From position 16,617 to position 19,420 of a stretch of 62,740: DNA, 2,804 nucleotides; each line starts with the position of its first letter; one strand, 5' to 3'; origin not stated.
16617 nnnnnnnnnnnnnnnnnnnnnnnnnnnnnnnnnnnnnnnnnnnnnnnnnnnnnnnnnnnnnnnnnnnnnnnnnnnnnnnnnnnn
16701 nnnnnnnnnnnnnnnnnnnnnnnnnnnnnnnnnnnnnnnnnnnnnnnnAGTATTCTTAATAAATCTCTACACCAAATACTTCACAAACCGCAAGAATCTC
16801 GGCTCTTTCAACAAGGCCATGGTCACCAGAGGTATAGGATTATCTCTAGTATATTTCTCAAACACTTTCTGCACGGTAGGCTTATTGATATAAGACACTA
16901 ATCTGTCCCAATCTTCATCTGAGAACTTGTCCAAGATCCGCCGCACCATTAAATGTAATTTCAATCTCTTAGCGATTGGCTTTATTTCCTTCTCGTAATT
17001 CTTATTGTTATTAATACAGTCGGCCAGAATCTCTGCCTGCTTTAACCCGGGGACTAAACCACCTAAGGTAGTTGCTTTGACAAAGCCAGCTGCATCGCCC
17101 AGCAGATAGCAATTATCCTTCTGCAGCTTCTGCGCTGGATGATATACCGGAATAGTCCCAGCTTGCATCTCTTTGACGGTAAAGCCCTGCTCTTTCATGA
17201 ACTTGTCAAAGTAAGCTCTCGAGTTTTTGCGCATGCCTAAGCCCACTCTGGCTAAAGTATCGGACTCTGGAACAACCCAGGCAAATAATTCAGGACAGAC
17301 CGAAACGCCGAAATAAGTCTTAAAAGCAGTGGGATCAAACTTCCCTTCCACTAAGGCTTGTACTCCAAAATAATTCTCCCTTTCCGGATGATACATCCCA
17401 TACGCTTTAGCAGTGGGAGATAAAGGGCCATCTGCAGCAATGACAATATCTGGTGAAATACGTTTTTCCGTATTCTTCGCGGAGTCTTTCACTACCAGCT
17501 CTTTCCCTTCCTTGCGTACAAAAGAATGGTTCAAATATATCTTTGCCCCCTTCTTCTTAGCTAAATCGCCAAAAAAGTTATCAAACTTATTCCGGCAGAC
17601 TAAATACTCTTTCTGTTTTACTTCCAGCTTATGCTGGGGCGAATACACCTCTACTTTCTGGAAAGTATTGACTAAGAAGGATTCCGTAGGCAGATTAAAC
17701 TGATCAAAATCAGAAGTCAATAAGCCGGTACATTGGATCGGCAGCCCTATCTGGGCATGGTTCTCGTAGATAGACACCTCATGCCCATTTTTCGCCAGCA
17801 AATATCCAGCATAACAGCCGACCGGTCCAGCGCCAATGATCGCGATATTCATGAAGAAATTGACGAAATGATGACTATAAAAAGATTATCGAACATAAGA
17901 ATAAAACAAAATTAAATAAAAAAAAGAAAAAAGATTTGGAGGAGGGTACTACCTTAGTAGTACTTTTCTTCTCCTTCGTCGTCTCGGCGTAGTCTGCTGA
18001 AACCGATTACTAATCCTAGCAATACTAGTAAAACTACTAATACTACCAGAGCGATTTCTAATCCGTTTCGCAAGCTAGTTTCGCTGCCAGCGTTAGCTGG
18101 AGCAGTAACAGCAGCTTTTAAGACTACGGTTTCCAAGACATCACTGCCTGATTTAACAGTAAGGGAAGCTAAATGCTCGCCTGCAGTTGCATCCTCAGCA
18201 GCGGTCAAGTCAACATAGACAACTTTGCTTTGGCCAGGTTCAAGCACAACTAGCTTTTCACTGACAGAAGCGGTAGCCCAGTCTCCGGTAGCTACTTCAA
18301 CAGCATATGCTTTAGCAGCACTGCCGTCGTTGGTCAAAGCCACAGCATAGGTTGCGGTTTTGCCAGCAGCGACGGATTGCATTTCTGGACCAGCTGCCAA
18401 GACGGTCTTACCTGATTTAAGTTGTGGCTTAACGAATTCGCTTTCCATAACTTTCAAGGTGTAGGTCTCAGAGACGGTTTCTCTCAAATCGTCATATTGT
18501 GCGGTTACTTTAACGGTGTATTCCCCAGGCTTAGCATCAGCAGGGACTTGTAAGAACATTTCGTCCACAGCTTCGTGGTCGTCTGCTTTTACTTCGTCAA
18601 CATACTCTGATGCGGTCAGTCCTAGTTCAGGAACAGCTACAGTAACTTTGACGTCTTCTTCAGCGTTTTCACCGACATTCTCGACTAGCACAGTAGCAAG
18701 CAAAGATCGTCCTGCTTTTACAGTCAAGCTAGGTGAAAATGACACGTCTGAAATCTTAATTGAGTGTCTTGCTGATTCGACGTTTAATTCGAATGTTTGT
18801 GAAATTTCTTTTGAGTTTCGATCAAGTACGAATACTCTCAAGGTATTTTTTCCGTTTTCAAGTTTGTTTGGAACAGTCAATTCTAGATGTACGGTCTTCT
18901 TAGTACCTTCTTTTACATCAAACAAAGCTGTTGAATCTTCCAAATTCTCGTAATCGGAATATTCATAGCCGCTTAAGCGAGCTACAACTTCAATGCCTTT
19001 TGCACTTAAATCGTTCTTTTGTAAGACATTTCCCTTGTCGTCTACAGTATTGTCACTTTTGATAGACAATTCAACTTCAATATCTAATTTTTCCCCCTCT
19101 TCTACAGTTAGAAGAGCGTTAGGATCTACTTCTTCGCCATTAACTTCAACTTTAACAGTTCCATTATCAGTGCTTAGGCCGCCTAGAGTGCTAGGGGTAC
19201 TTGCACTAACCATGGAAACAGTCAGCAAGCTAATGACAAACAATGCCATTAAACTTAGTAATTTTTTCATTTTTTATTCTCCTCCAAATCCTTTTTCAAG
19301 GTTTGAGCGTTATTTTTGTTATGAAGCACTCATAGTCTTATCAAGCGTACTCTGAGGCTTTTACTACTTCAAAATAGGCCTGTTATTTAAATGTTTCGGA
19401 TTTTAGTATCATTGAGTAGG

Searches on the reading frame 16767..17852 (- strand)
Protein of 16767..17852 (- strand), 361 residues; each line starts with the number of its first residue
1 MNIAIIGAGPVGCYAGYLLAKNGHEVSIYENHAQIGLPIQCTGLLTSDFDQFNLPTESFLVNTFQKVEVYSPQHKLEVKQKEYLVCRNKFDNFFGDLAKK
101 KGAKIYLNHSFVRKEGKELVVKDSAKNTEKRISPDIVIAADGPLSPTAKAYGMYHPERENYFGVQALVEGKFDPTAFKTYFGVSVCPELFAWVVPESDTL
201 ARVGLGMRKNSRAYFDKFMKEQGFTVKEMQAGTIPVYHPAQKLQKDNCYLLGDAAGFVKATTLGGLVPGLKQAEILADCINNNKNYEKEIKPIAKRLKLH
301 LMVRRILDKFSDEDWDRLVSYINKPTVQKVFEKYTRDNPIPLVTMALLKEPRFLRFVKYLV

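Call 41: search_protein_families(library=pfam, proteins=[window:16767-17852:-], max_evalue=0.001)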
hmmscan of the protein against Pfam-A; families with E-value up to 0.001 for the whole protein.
window:16767-17852:- (361 aa): 9 families
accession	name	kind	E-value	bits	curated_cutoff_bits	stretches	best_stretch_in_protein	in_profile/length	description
PF01494.25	FAD_binding_3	-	4.1e-11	43.1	22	1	83-164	95-182/349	FAD binding domain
PF13450.12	NAD_binding_8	-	2.5e-08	34.5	21.9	1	5-39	1-35/68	NAD(P)-binding Rossmann-like domain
PF01266.30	DAO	-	5.5e-07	29.9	27.9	1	3-36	2-35/353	FAD dependent oxidoreductase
PF22578.2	GGR_cat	-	3.4e-06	27.3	27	1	169-223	12-72/88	Geranylgeranyl reductase catalytic domain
PF03486.20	HI0933_like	-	2e-05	24.6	50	1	2-62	2-62/244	HI0933-like protein Rossmann domain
PF07992.20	Pyr_redox_2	-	3.3e-05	23.9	26.1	0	2-55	2-57/291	Pyridine nucleotide-disulphide oxidoreductase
PF02558.23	ApbA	-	6e-05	23.2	22.2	1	3-44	1-41/150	Ketopantoate reductase PanE/ApbA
PF00070.33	Pyr_redox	-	0.00045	21.1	22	0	2-36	1-35/82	Pyridine nucleotide-disulphide oxidoreductase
PF05834.18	Lycopene_cycl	-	0.00054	19.6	23.4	0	3-175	2-170/380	Lycopene cyclase protein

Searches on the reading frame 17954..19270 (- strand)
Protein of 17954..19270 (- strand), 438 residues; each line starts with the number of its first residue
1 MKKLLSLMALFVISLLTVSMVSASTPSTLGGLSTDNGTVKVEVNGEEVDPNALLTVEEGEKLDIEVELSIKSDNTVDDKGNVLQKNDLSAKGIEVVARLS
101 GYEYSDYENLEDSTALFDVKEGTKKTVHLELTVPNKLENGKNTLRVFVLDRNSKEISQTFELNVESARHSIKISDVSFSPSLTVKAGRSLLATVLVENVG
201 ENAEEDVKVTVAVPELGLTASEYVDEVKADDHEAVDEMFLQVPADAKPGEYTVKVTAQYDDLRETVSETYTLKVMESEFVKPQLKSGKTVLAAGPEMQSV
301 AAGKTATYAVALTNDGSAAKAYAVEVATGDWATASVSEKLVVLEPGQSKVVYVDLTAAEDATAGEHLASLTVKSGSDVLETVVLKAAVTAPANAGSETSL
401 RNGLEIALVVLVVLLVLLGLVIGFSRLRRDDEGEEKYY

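Call 41: search_protein_families(library=pfam, proteins=[window:17954-19270:-], max_evalue=0.001)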
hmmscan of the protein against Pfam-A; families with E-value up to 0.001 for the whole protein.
window:17954-19270:- (438 aa): 6 families
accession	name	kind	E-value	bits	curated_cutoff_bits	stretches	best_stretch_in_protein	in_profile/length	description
PF10633.15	NPCBM_assoc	-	2.6e-13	50.4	24.4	2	185-259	2-77/78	NPCBM-associated, NEW3 domain of alpha-galactosidase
PF11614.14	FixG_C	-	1e-06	29.3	25.6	0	307-373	34-102/119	IG-like fold at C-terminal of FixG, putative oxidoreductase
PF07705.17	CARDB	-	6e-05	23.6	22.7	0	183-261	14-87/101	CARDB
PF15418.12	DUF4625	-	0.00023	21.9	27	0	117-158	82-124/131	Domain of unknown function (DUF4625)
PF22544.2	HYDIN_VesB_CFA65-like_Ig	-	0.00057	20.5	25.5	0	298-374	13-86/100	HYDIN/CFA65/VesB-like, Ig-like domain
PF06030.18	WxLIP_PGBD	-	0.00066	20.1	27.3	0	334-373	81-120/121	WxL Interacting Protein, peptidoglycan binding domain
